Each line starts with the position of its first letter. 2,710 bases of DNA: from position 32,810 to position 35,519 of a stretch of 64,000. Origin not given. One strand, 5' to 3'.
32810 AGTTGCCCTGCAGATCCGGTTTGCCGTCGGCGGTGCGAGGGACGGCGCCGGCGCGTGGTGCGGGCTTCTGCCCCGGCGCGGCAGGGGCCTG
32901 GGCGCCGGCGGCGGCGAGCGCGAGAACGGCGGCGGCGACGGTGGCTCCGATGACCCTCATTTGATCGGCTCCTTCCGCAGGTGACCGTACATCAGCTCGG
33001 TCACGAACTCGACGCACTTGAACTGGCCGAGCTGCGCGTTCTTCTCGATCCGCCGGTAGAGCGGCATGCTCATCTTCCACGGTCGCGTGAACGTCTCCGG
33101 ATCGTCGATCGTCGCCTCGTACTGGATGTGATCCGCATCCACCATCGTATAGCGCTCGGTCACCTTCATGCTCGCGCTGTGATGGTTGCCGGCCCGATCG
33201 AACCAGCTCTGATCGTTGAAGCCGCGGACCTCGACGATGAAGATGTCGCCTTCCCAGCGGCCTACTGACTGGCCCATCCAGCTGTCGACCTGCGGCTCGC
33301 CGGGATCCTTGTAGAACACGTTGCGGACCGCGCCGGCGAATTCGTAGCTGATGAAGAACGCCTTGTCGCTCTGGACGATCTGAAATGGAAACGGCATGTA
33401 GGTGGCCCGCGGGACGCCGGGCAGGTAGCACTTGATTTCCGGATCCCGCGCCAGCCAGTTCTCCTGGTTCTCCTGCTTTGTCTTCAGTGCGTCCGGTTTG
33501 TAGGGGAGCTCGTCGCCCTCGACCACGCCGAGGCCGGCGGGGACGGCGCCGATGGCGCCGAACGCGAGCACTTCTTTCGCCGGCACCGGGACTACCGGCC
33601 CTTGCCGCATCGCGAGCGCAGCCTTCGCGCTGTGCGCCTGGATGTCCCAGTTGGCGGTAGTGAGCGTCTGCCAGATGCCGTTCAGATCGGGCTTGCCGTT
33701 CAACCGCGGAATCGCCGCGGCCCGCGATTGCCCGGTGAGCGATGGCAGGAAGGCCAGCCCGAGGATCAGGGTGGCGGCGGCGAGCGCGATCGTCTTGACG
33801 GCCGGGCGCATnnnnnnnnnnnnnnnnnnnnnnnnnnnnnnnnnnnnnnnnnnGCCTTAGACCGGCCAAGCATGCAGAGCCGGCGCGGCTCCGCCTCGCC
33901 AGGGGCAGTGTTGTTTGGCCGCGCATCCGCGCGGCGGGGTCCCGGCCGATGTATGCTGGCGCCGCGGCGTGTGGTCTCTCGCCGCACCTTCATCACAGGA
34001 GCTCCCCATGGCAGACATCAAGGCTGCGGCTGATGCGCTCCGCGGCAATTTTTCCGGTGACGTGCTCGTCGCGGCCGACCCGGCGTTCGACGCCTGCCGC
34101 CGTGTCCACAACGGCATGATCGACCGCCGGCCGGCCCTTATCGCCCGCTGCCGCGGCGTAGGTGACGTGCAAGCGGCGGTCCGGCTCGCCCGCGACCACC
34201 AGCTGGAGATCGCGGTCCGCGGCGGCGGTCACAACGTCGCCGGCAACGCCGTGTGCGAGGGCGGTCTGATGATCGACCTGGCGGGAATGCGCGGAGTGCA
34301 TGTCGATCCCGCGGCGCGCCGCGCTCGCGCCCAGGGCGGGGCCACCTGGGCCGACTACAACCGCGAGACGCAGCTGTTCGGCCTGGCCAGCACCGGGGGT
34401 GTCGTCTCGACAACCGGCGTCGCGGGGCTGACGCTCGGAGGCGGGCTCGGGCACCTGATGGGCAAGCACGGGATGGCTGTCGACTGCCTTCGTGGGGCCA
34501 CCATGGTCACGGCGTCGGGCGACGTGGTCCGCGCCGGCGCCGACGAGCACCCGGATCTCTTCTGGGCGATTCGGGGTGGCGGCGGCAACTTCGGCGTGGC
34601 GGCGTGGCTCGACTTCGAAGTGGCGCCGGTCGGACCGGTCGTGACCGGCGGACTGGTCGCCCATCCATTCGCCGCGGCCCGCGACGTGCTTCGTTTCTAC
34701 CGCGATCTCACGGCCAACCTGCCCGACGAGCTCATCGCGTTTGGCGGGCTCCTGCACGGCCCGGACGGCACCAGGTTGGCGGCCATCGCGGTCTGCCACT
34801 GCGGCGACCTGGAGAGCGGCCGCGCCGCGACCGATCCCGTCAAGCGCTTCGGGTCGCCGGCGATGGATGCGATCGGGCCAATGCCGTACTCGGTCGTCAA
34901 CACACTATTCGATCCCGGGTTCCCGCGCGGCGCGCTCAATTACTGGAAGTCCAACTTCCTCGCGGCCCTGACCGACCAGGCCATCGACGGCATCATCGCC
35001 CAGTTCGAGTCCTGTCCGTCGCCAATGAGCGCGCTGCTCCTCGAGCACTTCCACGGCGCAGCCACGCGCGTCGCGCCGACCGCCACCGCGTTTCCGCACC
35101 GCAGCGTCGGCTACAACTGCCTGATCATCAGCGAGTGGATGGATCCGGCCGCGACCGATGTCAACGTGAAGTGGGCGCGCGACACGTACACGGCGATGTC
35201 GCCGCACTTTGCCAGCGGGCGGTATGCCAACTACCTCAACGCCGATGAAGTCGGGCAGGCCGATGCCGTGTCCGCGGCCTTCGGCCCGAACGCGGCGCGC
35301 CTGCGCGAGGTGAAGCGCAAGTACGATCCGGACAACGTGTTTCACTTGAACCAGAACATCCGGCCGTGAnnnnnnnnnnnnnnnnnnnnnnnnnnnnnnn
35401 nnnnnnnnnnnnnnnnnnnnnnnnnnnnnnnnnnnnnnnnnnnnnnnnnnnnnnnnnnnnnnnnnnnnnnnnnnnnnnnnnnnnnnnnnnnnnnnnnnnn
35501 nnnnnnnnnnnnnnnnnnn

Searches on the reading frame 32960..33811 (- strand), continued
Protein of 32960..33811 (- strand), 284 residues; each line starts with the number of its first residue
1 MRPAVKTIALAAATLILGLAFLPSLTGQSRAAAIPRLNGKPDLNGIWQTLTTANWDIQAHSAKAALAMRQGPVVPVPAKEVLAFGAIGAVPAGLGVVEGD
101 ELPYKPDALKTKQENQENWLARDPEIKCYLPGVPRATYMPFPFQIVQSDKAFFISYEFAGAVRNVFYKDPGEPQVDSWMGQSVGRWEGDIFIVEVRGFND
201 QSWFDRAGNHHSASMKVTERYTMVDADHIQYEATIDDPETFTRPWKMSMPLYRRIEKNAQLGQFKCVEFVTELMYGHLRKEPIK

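Call 58: search_protein_families(library=pfam, alignment_id=A5, max_evalue=5)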
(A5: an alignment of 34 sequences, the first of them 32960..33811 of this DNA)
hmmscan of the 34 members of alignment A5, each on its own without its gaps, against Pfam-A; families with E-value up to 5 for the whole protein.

A. member 1, window:32960-33811:- (284 aa): 0 families

B. families by the number of members that match (of 34 scanned): 13 families
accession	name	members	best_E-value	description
PF13442.11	Cytochrome_CBB3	1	2.3e-15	Cytochrome C oxidase, cbb3-type, subunit III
PF00034.26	Cytochrom_C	1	1.4e-06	Cytochrome c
PF12680.13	SnoaL_2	1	0.0015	SnoaL-like domain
PF23449.2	CBM-like_CFAP184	1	0.038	CFAP184 CBM-like domain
PF13474.12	SnoaL_3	1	0.088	SnoaL-like domain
PF09244.16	Suc_Porlyase_C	1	0.095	Sucrose phosphorylase, C-terminal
PF21952.1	PRKCH_uORF2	1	0.12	PRKCH upstream open reading frame 2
PF23815.1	DUF7186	1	0.12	Family of unknown function (DUF7186)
PF20101.4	DUF6491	1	0.18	Family of unknown function (DUF6491)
PF18474.7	DUF5614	1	0.19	Family of unknown function (DUF5614)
PF13670.12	PepSY_2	1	0.28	Peptidase propeptide and YPEB domain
PF13627.12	LptM_cons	1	0.43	LPS-assembly lipoprotein LptM, conserved region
PF07635.16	PSCyt1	1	1.1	Planctomycete cytochrome C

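Call 60: find_homologous_proteins(query=A1, max_evalue=1e-10)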
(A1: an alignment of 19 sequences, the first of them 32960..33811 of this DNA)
Query A1 (19 sequences) (284 aa, profile of the alignment): 8000 proteins with E <= 1e-10 among 8000 candidates; the best 120 are listed.
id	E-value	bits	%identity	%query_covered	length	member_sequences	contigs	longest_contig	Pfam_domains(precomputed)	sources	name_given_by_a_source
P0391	2.2e-162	557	67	92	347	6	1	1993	-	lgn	-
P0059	2.8e-145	501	82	94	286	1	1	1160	-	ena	-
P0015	7.3e-144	496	87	100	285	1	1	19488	-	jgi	jgi:hypothetical protein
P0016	8.4e-144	496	86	100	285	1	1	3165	-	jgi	jgi:hypothetical protein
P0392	1.0e-143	496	77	93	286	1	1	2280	-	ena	-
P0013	1.8e-143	495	93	100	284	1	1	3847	-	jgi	jgi:hypothetical protein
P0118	2.2e-143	495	79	93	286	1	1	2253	-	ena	-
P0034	2.8e-143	494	83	100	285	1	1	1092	-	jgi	jgi:hypothetical protein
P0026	2.9e-143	494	84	100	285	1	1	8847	-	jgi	jgi:hypothetical protein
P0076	3.4e-143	494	81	92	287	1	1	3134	-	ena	-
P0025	3.9e-143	494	84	100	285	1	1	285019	-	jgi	-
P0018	4.6e-143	494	90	92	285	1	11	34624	-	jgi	jgi:hypothetical protein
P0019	5.5e-143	493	90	92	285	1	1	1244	-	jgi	jgi:hypothetical protein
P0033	5.7e-143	493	83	100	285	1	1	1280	-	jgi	jgi:hypothetical protein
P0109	6.7e-143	493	77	94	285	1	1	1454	-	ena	-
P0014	1.7e-142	492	89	100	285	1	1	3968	-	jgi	jgi:hypothetical protein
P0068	9.0e-142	489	81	92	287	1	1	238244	-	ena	-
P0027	1.3e-141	489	86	95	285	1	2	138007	-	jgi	jgi:hypothetical protein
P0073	2.6e-141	488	80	93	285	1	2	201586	-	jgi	jgi:hypothetical protein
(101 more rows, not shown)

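Call 71: predict_structure(alignment_id=A6)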
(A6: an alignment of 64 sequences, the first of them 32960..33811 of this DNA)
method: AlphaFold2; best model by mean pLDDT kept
length: 284 residues; sequences in the alignment: 64
mean_pLDDT: 83.3   pTM: 0.77
mean pLDDT of the five models: 83.3, 82.4, 82.0, 80.9, 80.2
residues with pLDDT >= 90: 161; 70-90: 50; 50-70: 64; < 50: 9
segments of 3 or more residues with pLDDT < 50: 22-25, 27-29
pLDDT, mean of each block of 10 residues (from residue 1): 53 57 49 85 96 93 70 61 61 94 97 88 78 92 94 91 93 89 97 95 90 96 97 98 98 93 77 60 56
secondary structure, 60 per line:
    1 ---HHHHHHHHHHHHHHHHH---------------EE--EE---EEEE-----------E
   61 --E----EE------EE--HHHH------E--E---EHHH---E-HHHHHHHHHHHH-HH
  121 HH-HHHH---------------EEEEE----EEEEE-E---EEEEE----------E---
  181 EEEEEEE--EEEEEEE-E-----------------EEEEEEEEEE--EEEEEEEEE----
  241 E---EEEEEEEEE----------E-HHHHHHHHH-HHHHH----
elements in order: H4-20 E45-48 H80-83 H106-117 H119-122 H124-127 E143-147 E152-156 E162-166 E181-187 E190-196 E216-225 E228-236 E245-253 H266-274 H276-280

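Call 73: fold_search(model_id=the predicted structure, library=pdb)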
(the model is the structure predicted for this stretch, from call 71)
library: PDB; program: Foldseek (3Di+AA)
matches with E <= 10: 1158; with E <= 0.001: 0
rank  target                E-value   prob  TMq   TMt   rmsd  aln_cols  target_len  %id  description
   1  6mop                  4.7e-03  0.99  0.24  0.43   5.4       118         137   13  Crystal Structure of the All-trans Retinal-Bound R111K:Y134F:T54V:R132Q:P39Y:R59Y:L121E Mutant of Human Cellular Retinoi (released 2019-01-09)
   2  4m7m                  6.2e-03  1.00  0.32  0.59   6.7       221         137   10  Crystal structure of the R111K:R132Q:Y134F:T54V:R59W:A32W mutant of the Cellular Retinoic Acid Binding Protein Type II i (released 2013-10-09)
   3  6mor                  7.0e-03  0.99  0.25  0.44   5.3       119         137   13  Crystal Structure of the All-Trans Retinal-Bound R111K:Y134F:T54V:R132Q:P39Y:R59Y:L121Y Mutant of Human Cellular Retinoi (released 2019-01-09)
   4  6mov                  7.0e-03  0.99  0.25  0.44   5.3       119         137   13  Crystal Structure of the All-trans Retinal bound R111K:Y134F:T54V:R132Q:P39Y:R59Y:L121Q Human Cellular Retinoic Acid Bin (released 2019-01-09)
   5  7ry5_AAA              9.2e-03  1.00  0.26  0.48   4.7       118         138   13  Cellular Retinoic Acid Binding Protein II with Bound Inhibitor 4-[6-({4-[(fluorosulfonyl)oxy]phenyl}ethynyl)-4,4-dim (released 2021-12-15)
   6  4ykm_A                9.8e-03  0.98  0.29  0.52   7.4       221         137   10  Crystal structure of the R111K:Y134F:T54V:R132Q:P39Q:R59Y:A32W:F3Q mutant of human Cellular Retinoic Acid Binding Prot (released 2016-03-09)
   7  6nny                  1.0e-02  0.97  0.25  0.44   5.4       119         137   13  Crystal Structure of the All-Trans Retinal-Bound R111K:Y134F:T54V:R132Q:P39E:R59Y:L121E Mutant of Human Cellular Retinoi (released 2019-01-30)
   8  5ogb                  1.1e-02  0.97  0.28  0.51   9.7       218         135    9  Human Cellular Retinoic Acid Binding Protein II (CRABPII) with bound synthetic retinoid DC360. (released 2018-10-24)
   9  4yko_A                1.2e-02  0.99  0.25  0.46   5.0       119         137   11  Crystal structure of the R111K:Y134F:T54V:R132Q:P39Q:R59Y:A32Y:F3Q mutant of human Cellular Retinoic Acid Binding Prot (released 2016-03-09)
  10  6moq                  1.2e-02  0.99  0.25  0.45   4.9       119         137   12  Crystal Structure of the All-trans Retinal-Bound R111K:Y134F:T54V:R132Q:P39Y:R59Y:L121W Mutant of Human Cellular Retinoi (released 2019-01-09)
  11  4ybp                  1.2e-02  0.97  0.24  0.43   5.4       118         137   13  Crystal structure of the R111K:Y134F:T54V:R132Q:P39Q:R59Y mutant of human cellular retinoic acid binding proteinii with  (released 2016-02-24)
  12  6noe                  1.3e-02  0.97  0.25  0.44   5.4       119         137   12  Crystal Structure of the All-Trans Retinal-Bound R111K:Y134F:T54V:R132Q:P39Y:R59Y:L121E:I63D Mutant of Human Cellular Re (released 2019-01-30)
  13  6nnx                  1.4e-02  0.97  0.24  0.44   5.4       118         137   13  Crystal Structure of the All-Trans Retinal-Bound R111K:Y134F:T54V:R132Q:P39Y:R59Y:L121M Mutant of Human Cellular Retinoi (released 2019-01-30)
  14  6e6m_A                1.4e-02  1.00  0.28  0.52   4.6       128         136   11  Crystal structure of human cellular retinol-binding protein 1 in complex with cannabidiorcin (CBDO) (released 2019-02-13)
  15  4i9r                  1.5e-02  0.95  0.28  0.49   6.1       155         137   14  Crystal Structure of the R111K:R132L:Y134F:T54V:R59W:A32W Mutant of the Cellular Retinoic Acid Binding Protein Type II i (released 2013-10-09)
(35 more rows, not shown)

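Call 74: find_encoding_contigs(protein=P0014, flank=5000, max_places=2)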
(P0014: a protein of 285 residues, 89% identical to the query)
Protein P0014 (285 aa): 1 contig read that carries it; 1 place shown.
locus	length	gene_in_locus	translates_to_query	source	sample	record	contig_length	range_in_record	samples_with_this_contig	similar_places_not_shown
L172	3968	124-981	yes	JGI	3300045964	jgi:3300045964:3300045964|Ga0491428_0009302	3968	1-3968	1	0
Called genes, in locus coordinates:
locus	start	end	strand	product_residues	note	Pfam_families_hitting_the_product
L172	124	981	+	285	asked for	-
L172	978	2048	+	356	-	-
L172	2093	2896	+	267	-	PF00459:Inositol_P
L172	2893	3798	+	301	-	PF01507:PAPS_reduct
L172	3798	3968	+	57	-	?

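Call 81: search_solved_structures(query=A8, max_evalue=1)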
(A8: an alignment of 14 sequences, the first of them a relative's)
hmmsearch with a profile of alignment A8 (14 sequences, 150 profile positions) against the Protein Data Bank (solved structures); distinct sequences matched with E-value up to 1: 0.

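Call 82: search_solved_structures(query=A9, max_evalue=1)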
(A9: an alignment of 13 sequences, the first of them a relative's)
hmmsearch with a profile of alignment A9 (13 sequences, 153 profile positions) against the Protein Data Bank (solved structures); distinct sequences matched with E-value up to 1: 38.
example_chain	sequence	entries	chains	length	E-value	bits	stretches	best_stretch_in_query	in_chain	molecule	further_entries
4d4n_A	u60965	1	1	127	0.0007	22.6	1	96-147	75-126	CYTOCHROME C'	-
5agf_A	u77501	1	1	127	0.00079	22.4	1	96-147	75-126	CYTOCHROME C PRIME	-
1cpr_A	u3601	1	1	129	0.0011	21.9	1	97-147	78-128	CYTOCHROME C'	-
4d4x_A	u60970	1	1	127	0.0011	21.9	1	96-147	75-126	CYTOCHROME C'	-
2yl0_A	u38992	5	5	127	0.0013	21.7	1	96-147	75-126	CYTOCHROME C'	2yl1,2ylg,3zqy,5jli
1cgo_A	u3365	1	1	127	0.0014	21.6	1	96-147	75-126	CYTOCHROME C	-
1e83_A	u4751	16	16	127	0.0014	21.6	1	96-147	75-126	CYTOCHROME C'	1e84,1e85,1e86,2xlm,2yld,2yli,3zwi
2yl3_A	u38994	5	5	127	0.0014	21.6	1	96-147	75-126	CYTOCHROME C'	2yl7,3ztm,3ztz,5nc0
2ykz_A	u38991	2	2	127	0.0014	21.6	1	96-147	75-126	CYTOCHROME C'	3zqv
1cpq_A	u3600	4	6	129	0.0017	21.3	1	97-147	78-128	CYTOCHROME C'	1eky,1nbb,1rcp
2xl6_A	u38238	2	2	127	0.0019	21.2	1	96-147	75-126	CYTOCHROME C'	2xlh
1bbh_A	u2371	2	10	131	0.0019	21.1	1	101-146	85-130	CYTOCHROME C'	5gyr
5jp7_A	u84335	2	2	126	0.002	21.1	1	96-146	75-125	Cytochrome c'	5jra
5jsl_A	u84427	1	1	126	0.002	21.1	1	96-146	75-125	Cytochrome c'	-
5jua_A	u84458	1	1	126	0.002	21.1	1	96-146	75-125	Cytochrome c'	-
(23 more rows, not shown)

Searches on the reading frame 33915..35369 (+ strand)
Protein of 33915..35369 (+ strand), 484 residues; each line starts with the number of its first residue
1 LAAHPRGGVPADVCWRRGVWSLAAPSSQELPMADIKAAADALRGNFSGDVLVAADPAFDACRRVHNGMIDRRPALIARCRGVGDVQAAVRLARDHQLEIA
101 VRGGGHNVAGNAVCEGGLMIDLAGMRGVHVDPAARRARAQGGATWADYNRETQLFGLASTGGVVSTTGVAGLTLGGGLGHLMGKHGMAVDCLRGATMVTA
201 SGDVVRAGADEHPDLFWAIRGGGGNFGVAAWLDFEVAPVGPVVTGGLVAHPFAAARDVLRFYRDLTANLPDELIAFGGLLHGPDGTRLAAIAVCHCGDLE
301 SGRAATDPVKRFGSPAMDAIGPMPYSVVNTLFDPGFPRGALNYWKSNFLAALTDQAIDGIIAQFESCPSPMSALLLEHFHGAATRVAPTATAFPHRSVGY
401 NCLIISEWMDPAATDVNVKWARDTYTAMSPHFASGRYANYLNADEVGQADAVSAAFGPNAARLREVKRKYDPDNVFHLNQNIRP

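Call 9: search_protein_families(library=pfam, proteins=[window:33915-35369:+], max_evalue=0.001)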
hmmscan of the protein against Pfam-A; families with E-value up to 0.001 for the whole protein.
window:33915-35369:+ (484 aa): 2 families
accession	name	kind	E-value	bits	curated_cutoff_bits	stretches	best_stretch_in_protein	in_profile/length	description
PF01565.28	FAD_binding_4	-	4.9e-30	104.5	26.4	1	73-207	1-138/139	FAD binding domain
PF08031.17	BBE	-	3.8e-14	52.8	20.6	1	437-483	2-45/45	Berberine and berberine like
